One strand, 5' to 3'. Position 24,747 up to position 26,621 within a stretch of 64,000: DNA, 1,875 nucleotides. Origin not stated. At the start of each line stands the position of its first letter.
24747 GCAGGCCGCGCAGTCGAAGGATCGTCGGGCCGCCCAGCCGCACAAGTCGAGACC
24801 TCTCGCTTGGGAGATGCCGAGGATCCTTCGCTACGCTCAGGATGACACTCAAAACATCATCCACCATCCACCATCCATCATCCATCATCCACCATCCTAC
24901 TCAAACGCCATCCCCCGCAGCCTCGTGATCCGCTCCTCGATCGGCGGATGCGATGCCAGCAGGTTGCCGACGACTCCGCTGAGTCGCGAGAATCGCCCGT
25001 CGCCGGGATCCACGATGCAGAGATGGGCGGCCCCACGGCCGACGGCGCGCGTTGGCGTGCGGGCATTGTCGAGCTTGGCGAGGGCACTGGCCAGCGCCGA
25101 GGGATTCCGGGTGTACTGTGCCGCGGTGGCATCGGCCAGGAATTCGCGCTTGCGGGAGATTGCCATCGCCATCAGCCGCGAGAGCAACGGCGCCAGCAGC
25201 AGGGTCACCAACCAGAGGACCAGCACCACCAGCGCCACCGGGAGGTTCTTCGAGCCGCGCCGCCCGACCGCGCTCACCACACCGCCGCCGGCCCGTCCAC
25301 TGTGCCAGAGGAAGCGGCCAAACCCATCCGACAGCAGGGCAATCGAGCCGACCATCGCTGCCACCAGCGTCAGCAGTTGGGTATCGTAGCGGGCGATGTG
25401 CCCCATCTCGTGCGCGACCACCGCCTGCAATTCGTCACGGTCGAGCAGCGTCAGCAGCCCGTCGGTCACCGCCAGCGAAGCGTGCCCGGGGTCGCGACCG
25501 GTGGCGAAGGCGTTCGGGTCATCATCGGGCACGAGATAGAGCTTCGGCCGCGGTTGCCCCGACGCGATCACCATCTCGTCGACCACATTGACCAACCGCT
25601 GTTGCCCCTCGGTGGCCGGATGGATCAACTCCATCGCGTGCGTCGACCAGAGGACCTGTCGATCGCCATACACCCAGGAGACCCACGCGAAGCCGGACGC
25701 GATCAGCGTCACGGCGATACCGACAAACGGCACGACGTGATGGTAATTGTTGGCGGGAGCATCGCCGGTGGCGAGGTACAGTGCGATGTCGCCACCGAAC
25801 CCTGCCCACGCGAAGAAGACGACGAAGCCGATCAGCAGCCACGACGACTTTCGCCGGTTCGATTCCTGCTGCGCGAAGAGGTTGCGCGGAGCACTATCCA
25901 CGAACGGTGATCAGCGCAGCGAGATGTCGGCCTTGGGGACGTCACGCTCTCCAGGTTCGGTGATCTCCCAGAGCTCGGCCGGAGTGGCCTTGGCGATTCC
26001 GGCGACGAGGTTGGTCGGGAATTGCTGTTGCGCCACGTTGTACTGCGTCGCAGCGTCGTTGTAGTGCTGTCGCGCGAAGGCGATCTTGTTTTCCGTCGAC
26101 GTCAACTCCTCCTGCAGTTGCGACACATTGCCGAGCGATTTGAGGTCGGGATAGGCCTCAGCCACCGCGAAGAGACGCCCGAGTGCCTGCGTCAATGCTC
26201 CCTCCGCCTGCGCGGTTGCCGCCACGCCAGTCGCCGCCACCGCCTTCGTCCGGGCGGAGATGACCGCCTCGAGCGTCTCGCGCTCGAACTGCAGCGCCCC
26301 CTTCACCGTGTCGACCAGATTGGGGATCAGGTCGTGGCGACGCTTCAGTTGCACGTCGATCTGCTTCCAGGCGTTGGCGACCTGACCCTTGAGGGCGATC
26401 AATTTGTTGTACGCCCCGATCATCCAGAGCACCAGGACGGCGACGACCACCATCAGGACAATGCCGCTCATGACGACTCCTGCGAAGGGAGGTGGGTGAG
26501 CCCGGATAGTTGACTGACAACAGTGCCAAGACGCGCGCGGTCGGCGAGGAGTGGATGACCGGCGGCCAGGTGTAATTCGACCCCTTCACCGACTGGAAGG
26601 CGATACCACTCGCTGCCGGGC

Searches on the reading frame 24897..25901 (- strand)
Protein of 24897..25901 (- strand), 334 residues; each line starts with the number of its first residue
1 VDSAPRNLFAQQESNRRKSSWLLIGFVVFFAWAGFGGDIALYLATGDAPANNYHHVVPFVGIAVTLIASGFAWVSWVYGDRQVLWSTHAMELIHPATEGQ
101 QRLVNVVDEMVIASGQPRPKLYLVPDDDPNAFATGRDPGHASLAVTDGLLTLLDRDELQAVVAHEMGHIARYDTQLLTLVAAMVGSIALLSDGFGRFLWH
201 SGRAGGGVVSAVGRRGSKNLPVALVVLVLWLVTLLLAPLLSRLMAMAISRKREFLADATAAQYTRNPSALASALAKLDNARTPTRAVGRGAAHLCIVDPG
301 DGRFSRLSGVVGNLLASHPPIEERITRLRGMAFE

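Call 12: search_protein_families(library=pfam, proteins=[window:24897-25901:-], max_evalue=0.001)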
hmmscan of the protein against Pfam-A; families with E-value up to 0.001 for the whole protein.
window:24897-25901:- (334 aa): 1 family
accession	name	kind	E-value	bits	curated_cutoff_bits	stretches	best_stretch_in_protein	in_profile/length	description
PF01435.24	Peptidase_M48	-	1.4e-29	103.7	20.3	1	100-331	4-185/186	Peptidase family M48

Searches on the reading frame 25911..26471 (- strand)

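Call 12: search_protein_families(library=pfam, proteins=[window:25911-26471:-], max_evalue=0.001)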
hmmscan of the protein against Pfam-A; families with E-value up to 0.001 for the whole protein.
window:25911-26471:- (186 aa): 1 family
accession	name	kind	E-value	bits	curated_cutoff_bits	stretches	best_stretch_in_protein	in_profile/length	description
PF04011.17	LemA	-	6.3e-55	185.5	26.2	1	34-180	1-146/149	LemA family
